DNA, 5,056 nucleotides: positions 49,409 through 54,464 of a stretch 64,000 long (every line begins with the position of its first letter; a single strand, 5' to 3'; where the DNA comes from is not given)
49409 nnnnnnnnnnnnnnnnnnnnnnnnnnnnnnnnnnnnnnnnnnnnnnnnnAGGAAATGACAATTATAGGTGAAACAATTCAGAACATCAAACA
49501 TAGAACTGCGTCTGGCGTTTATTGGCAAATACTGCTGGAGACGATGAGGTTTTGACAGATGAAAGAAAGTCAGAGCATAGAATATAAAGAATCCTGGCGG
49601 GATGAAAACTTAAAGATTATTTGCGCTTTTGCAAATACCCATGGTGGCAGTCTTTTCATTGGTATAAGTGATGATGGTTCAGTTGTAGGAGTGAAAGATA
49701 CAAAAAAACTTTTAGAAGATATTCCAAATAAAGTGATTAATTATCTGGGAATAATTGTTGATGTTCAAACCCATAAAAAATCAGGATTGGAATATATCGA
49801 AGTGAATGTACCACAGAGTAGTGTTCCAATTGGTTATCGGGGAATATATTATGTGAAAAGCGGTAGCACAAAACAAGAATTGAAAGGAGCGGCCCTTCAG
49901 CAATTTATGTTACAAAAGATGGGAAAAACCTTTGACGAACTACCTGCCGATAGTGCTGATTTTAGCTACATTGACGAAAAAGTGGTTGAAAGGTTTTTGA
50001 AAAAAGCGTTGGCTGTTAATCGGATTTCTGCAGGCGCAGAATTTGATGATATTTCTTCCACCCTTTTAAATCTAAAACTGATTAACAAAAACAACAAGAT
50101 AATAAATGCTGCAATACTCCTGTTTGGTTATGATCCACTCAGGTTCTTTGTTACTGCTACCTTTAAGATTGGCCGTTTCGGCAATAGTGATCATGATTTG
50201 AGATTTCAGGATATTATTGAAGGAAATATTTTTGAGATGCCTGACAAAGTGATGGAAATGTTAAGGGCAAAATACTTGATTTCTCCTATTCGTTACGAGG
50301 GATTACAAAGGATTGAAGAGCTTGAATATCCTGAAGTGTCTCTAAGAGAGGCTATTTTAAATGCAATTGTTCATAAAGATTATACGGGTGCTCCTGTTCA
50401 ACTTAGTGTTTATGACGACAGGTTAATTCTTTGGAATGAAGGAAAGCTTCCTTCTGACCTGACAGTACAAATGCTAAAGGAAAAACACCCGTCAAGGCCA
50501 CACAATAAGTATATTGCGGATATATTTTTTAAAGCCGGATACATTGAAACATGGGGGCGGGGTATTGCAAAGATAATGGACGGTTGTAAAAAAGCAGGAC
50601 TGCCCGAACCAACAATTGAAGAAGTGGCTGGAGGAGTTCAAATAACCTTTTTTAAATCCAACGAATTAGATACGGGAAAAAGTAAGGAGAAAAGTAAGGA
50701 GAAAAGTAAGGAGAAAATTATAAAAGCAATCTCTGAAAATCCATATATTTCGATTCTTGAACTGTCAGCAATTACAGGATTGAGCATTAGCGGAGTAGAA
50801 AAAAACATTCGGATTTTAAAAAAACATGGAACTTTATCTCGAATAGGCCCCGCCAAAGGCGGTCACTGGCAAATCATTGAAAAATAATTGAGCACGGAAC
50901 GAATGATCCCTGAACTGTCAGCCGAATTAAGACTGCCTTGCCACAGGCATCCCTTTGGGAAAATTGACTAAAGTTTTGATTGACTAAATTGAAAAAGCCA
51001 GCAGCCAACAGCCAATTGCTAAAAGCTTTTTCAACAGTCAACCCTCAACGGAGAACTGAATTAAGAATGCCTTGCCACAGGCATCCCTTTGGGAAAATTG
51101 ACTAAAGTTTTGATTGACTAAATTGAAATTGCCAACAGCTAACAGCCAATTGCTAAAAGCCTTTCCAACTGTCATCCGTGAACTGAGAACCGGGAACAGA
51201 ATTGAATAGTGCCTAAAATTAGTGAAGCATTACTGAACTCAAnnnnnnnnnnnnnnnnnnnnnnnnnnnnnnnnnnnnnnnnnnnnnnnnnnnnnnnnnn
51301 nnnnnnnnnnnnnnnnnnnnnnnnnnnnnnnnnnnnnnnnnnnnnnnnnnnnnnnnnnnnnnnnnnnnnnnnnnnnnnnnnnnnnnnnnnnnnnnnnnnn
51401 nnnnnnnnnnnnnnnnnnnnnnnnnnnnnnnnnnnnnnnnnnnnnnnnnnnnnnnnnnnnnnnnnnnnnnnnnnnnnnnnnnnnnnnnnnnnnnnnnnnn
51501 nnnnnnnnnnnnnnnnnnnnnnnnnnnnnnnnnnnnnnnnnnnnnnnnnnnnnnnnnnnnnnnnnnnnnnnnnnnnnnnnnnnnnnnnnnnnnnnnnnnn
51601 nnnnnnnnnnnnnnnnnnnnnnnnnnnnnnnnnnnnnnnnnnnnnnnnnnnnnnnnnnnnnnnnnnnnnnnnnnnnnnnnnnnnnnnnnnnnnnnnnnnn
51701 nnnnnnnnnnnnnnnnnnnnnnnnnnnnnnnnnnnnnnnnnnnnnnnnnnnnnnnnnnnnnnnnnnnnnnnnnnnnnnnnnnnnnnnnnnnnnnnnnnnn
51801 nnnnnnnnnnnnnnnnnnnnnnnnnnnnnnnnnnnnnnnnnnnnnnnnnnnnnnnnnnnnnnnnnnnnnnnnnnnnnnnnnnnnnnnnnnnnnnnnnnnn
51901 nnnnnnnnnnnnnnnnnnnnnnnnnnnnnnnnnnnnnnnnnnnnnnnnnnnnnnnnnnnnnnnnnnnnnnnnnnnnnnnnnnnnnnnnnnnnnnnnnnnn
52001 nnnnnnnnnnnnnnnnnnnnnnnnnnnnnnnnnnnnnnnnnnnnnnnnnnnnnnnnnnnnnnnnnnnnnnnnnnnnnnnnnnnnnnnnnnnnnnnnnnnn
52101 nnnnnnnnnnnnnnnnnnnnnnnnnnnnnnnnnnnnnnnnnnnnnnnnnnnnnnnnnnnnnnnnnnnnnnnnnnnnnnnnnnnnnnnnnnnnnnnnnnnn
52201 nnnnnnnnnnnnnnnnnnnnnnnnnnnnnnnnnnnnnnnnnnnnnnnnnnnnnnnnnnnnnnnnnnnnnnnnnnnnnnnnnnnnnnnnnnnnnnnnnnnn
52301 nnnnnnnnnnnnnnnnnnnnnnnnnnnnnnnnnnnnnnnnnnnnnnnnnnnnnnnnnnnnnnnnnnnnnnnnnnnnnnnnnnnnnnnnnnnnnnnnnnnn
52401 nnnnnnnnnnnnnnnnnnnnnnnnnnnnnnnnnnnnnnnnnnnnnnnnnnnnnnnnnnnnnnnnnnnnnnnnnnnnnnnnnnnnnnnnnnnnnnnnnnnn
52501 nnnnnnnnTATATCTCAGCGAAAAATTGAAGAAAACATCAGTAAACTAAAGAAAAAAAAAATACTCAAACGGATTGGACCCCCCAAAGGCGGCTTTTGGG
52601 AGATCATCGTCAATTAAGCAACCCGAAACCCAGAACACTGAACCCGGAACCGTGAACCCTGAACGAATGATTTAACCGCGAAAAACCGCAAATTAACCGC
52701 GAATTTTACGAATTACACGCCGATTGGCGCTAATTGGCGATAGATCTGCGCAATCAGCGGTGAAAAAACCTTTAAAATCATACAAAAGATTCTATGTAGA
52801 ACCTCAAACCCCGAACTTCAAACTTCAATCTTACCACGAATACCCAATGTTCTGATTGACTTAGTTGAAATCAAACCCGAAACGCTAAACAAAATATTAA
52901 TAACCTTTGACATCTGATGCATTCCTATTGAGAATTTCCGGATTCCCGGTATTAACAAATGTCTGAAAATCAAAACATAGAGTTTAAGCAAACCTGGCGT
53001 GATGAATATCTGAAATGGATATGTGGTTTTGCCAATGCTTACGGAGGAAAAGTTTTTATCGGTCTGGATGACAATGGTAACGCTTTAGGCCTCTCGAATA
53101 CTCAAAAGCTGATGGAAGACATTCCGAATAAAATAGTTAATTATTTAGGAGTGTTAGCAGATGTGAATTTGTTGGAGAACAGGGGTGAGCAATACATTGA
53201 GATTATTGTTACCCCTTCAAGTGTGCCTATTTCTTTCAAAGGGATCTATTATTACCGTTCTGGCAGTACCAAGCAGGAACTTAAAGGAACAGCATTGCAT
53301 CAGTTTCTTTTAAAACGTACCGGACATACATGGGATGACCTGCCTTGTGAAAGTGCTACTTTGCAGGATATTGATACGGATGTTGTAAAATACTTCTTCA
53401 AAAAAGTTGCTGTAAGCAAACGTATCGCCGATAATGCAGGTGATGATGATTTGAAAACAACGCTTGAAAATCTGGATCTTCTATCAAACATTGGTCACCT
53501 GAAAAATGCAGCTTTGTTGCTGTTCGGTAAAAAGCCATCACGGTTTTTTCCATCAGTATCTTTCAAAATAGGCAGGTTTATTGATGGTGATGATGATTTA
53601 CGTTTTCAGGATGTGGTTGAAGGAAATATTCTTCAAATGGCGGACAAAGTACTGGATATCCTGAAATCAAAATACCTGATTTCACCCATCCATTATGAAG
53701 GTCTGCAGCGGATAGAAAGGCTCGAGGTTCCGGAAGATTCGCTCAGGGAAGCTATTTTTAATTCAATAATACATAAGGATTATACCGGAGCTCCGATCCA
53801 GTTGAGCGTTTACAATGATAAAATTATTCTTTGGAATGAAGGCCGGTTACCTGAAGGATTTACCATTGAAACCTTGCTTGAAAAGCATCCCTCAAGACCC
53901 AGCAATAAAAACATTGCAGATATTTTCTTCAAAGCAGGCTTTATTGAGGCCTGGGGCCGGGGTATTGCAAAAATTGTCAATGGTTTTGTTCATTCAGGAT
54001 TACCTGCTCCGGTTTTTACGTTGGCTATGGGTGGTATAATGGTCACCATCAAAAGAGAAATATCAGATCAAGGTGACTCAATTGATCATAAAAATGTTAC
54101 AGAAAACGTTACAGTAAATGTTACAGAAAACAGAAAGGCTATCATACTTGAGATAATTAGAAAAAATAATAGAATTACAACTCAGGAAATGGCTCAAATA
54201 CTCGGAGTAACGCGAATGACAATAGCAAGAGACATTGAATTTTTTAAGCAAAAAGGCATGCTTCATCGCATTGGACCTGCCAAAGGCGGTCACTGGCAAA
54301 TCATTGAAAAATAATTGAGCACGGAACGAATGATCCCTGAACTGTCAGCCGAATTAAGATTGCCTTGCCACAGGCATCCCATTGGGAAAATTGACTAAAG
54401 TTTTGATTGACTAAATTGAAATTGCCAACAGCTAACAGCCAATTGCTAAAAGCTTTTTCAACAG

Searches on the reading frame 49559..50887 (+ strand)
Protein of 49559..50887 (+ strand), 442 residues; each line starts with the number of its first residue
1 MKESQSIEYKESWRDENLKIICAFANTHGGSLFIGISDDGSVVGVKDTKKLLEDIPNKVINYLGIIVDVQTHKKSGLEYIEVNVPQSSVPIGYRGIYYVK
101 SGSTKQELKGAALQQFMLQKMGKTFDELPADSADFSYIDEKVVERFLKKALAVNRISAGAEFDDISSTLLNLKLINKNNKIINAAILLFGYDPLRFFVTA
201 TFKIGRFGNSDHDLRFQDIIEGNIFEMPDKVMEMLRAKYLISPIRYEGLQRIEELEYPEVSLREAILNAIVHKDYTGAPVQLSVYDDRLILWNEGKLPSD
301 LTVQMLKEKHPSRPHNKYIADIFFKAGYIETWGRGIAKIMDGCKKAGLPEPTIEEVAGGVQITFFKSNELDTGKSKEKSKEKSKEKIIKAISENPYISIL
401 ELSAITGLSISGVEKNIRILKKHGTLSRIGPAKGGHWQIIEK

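Call 5: search_protein_families(library=pfam, proteins=[window:49559-50887:+], max_evalue=0.01)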
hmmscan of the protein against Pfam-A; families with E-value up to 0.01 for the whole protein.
window:49559-50887:+ (442 aa): 3 families
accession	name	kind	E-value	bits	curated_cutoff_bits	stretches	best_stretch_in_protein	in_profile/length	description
PF13749.12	HATPase_c_4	-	8.3e-23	80.7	26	1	277-364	1-89/89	Putative ATP-dependent DNA helicase recG C-terminal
PF04326.19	SLFN_AlbA_2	-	2.3e-18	67.3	25.3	1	3-108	1-117/118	Schlafen, AlbA_2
PF13412.12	HTH_24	-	1.6e-07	31.2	21.9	1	382-424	3-45/48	Winged helix-turn-helix DNA-binding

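Call 26: find_encoding_contigs(protein=window:49559-50887:+, flank=10000, max_places=10)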
Protein window:49559-50887:+ (442 aa): no gene with exactly this product is on record in the collection.

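Call 28: search_protein_families(library=padloc, proteins=[window:49559-50887:+], max_evalue=0.01)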
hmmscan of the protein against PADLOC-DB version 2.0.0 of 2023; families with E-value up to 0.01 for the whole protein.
window:49559-50887:+ (442 aa): 5 families
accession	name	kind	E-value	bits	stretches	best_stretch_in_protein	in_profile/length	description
PDLC02394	pAgo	-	5.1e-16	55.6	1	15-302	55-362/1121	-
PDLC02402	Aga_SIR2-PNTD1-PNTD2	-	3.7e-13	46.5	1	121-341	307-537/876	Class I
PDLC02418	Aga_SIR2-Kinase-PNTD1-PNTD2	-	1.5e-09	34.6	1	127-340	172-414/756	Class I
PDLC01850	CARF3--CARF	-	0.00031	18.7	1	358-430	124-193/209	-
PDLC01044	Csa3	-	0.0082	14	0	373-427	127-180/194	Type I-A associated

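Call 29: search_protein_families(library=ncbifam, proteins=[window:49559-50887:+], max_evalue=0.01)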
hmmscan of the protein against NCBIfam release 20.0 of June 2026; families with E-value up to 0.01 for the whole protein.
window:49559-50887:+ (442 aa): 0 families

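Call 30: find_homologous_proteins(query=window:49559-50887:+, max_evalue=1e-10)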
Query window:49559-50887:+ (442 aa): 4376 proteins with E <= 1e-10 among 8000 candidates; the best 120 are listed.
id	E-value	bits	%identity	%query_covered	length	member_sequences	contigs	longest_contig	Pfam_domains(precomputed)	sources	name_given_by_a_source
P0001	4.5e-245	831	84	100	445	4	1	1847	PF13412.13,PF13749.13,PF04326.20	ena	-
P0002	1.8e-201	688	69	100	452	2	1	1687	PF13412.13,PF13749.13,PF04326.20,PF13545.13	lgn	-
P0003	1.4e-197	675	69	100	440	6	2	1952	PF13412.13,PF13749.13,PF04326.20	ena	-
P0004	4.8e-196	670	69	99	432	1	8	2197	PF13412.13,PF13749.13,PF04326.20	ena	-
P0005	3.3e-191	654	66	99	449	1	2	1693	PF08279.19,PF13749.13,PF04326.20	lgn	-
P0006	3.5e-191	654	65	100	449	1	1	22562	PF13412.13,PF13749.13,PF04326.20,PF12802.14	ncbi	-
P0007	7.6e-189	646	66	99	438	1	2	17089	PF13412.13,PF08279.19,PF13749.13,PF04326.20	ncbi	-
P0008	2.7e-188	644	63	100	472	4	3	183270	PF12840.14,PF13412.13,PF13749.13,PF04326.20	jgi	jgi:ATP-dependent DNA helicase RecG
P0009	8.7e-187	639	65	99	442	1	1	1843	PF08279.19,PF13749.13,PF04326.20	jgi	jgi:ATP-dependent DNA helicase RecG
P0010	5.0e-184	630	66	100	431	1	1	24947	PF13412.13,PF08279.19,PF13749.13,PF04326.20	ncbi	-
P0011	6.5e-184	630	64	100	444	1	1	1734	PF13412.13,PF13749.13,PF04326.20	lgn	-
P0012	2.2e-183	628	65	100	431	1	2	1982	PF13412.13,PF13749.13,PF04326.20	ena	-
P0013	8.1e-183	626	63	100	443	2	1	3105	PF13412.13,PF08279.19,PF13749.13,PF04326.20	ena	-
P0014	1.5e-182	625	64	100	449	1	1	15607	PF13749.13,PF04326.20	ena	-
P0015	3.2e-181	621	64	99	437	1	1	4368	PF13412.13,PF13749.13,PF04326.20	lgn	-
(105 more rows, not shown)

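Call 31: find_encoding_contigs(protein=P0006, flank=10000, max_places=3)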
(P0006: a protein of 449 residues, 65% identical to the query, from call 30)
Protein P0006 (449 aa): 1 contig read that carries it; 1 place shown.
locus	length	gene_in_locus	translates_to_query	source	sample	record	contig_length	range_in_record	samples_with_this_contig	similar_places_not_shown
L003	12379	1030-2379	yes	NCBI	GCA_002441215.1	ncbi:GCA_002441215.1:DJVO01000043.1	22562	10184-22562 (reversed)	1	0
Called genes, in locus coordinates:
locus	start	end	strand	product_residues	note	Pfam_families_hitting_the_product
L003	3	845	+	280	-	?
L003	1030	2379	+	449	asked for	PF04326:SLFN_AlbA_2, PF13749:HATPase_c_4, PF12802:MarR_2 (weak), PF13412:HTH_24 (weak)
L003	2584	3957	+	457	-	PF01073:3Beta_HSD (faint), PF01370:Epimerase (faint), PF02719:Polysacc_synt_2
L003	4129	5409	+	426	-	PF01943:Polysacc_synt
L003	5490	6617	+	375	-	PF01041:DegT_DnrJ_EryC1, PF01053:Cys_Met_Meta_PP (weak), PF00155:Aminotran_1_2 (weak)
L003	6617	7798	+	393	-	PF22660:RS_preATP-grasp-like (faint), PF01071:GARS_A (weak), PF02655:ATP-grasp_3, PF02786:CPSase_L_D2 (weak), PF07478:Dala_Dala_lig_C, PF13535:ATP-grasp_4, PF18603:LAL_C2 (weak)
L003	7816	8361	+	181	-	PF13302:Acetyltransf_3, PF13420:Acetyltransf_4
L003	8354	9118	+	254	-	-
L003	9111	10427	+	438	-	PF00534:Glycos_transf_1, PF13692:Glyco_trans_1_4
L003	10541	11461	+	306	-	PF25084:LbH_EIF2B, PF25247:LbH_GLGC (faint), PF25087:GMPPB_C, PF14602:Hexapep_2 (faint), PF00132:Hexapep (weak), PF25084:LbH_EIF2B (weak), PF00132:Hexapep (weak)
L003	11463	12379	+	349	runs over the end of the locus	PF00571:CBS (faint), PF00483:NTP_transferase, PF12804:NTP_transf_3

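Call 32: find_encoding_contigs(protein=P0007, flank=10000, max_places=3)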
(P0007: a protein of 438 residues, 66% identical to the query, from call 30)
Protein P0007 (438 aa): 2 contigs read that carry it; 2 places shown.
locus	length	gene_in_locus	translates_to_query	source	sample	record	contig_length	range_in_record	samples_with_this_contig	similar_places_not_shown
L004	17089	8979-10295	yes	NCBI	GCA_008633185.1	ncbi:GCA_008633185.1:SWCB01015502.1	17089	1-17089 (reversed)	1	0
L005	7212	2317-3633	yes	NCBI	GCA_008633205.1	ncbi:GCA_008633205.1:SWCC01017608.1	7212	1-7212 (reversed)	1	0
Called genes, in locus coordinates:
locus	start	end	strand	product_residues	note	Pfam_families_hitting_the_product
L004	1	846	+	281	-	?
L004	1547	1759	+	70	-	-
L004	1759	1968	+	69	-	PF07927:HicA_toxin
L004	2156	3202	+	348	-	PF01168:Ala_racemase_N, PF14031:D-ser_dehydrat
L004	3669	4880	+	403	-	PF13173:AAA_14, PF13635:DUF4143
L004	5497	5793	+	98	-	PF01909:NTP_transf_2, PF18765:Polbeta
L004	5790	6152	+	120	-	PF01934:HepT-like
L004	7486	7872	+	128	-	PF05635:23S_rRNA_IVP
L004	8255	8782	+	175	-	-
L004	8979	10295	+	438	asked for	PF04326:SLFN_AlbA_2, PF13749:HATPase_c_4, PF08279:HTH_11 (weak), PF13412:HTH_24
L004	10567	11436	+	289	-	PF13310:Virulence_RhuM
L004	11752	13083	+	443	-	PF01041:DegT_DnrJ_EryC1, PF00155:Aminotran_1_2 (weak), PF01212:Beta_elim_lyase (faint), PF01041:DegT_DnrJ_EryC1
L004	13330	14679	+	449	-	PF04326:SLFN_AlbA_2, PF13749:HATPase_c_4, PF13412:HTH_24 (weak)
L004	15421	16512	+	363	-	-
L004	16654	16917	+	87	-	PF08220:HTH_DeoR (faint), PF08279:HTH_11 (weak)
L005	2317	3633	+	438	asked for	PF04326:SLFN_AlbA_2, PF13749:HATPase_c_4, PF08279:HTH_11 (weak), PF13412:HTH_24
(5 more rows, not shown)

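Call 33: find_encoding_contigs(protein=P0010, flank=10000, max_places=3)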
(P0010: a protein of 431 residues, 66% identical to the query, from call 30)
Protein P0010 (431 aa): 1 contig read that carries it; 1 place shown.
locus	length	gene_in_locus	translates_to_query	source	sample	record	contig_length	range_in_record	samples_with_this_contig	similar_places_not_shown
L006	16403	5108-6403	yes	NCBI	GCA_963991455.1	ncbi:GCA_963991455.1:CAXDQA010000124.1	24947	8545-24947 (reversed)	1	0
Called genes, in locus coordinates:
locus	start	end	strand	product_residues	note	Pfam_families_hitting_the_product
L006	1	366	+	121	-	?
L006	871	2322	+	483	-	PF04326:SLFN_AlbA_2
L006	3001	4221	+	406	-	PF13173:AAA_14, PF13635:DUF4143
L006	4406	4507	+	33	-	-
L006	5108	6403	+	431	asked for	PF04326:SLFN_AlbA_2, PF13749:HATPase_c_4, PF08279:HTH_11 (weak), PF13412:HTH_24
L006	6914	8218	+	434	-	PF01637:ATPase_2 (faint), PF13173:AAA_14, PF13635:DUF4143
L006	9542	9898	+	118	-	PF05635:23S_rRNA_IVP, PF22296:bAvd (weak)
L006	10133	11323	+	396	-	PF13173:AAA_14, PF13635:DUF4143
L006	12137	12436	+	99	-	PF09907:HigB_toxin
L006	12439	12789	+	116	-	-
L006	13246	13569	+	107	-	PF08220:HTH_DeoR, PF08279:HTH_11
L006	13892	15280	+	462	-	-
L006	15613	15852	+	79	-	-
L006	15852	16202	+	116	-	PF01850:PIN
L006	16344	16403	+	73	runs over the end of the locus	-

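Call 82: search_solved_structures(query=window:49559-50887:+, max_evalue=0.01)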
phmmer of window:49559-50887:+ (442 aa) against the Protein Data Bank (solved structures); distinct sequences matched with E-value up to 0.01: 3.
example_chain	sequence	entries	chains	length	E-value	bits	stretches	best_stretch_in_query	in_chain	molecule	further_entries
3lmm_A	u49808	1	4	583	1.7e-08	37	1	253-360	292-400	Uncharacterized protein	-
7eg0_B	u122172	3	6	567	0.0055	18.8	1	20-59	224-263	Schlafen family member 12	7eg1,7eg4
7lrc_A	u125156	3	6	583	0.0056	18.8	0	20-59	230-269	Schlafen family member 12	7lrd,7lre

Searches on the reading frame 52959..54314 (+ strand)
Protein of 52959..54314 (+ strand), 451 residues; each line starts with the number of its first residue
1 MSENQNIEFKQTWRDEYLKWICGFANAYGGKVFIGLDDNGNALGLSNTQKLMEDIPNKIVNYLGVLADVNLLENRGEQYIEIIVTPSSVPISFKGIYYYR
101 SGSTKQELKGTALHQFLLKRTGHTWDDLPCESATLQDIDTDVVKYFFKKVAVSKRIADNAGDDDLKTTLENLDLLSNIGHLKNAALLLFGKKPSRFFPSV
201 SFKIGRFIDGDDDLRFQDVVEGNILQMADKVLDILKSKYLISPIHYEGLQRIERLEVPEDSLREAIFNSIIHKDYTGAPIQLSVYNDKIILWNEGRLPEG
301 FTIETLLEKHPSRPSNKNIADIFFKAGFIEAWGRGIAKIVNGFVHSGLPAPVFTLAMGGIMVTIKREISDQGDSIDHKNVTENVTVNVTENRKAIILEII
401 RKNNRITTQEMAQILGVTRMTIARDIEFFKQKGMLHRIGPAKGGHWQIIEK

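Call 5: search_protein_families(library=pfam, proteins=[window:52959-54314:+], max_evalue=0.01)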
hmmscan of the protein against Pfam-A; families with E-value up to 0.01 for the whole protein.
window:52959-54314:+ (451 aa): 8 families
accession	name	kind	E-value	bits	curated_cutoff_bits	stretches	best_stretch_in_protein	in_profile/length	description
PF13749.12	HATPase_c_4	-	1e-18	67.5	26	1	277-363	1-88/89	Putative ATP-dependent DNA helicase recG C-terminal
PF04326.19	SLFN_AlbA_2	-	4.5e-14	53.4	25.3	1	3-108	1-117/118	Schlafen, AlbA_2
PF08220.18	HTH_DeoR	-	7.8e-09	35.6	21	1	392-438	1-47/57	DeoR-like helix-turn-helix domain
PF08279.18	HTH_11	-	2.3e-07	31.1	25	1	396-433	5-43/55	HTH domain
PF13412.12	HTH_24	-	3.1e-05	23.9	21.9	1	396-434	8-46/48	Winged helix-turn-helix DNA-binding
PF13545.12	HTH_Crp_2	-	0.00042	20.7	27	1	405-437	22-55/70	Crp-like helix-turn-helix domain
PF08280.17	HTH_Mga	-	0.00044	20.6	23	1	392-430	6-44/59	M protein trans-acting positive regulator (MGA) HTH domain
PF06163.17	DUF977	-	0.0024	18.4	22.1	1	391-439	12-60/134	Bacterial protein of unknown function (DUF977)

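Call 28: search_protein_families(library=padloc, proteins=[window:52959-54314:+], max_evalue=0.01)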
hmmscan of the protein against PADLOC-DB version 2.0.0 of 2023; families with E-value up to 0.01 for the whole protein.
window:52959-54314:+ (451 aa): 10 families
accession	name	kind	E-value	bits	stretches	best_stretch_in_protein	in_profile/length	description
PDLC02394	pAgo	-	5.7e-15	52.1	1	14-411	54-476/1121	-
PDLC02402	Aga_SIR2-PNTD1-PNTD2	-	5.3e-10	36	1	121-340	307-536/876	Class I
PDLC01850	CARF3--CARF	-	2e-06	25.8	1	370-439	124-193/209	-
PDLC02418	Aga_SIR2-Kinase-PNTD1-PNTD2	-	1e-05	22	1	125-339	170-413/756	Class I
PDLC01457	WYL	-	4.6e-05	21.1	1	395-434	8-47/229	"CAS-I,CAS-II,CAS-III,CAS-IV,CAS-V,CAS-VI; associated_signaling"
PDLC01434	CasR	-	0.00056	17.8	1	390-439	127-175/191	"CAS-I,CAS-II,CAS-III,CAS-IV,CAS-V,CAS-VI; associated_signaling"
PDLC01044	Csa3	-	0.00067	17.6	1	360-436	108-180/194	Type I-A associated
PDLC01268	CasR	-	0.00081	17.4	1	365-436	106-168/179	"CAS-I,CAS-II,CAS-III,CAS-IV,CAS-V,CAS-VI; associated_signaling"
PDLC01852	CARF3--CARF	-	0.00095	17.1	1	382-436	135-188/208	-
PDLC01879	CARF3--CARF_TM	-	0.0092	13.6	0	392-437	157-202/222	-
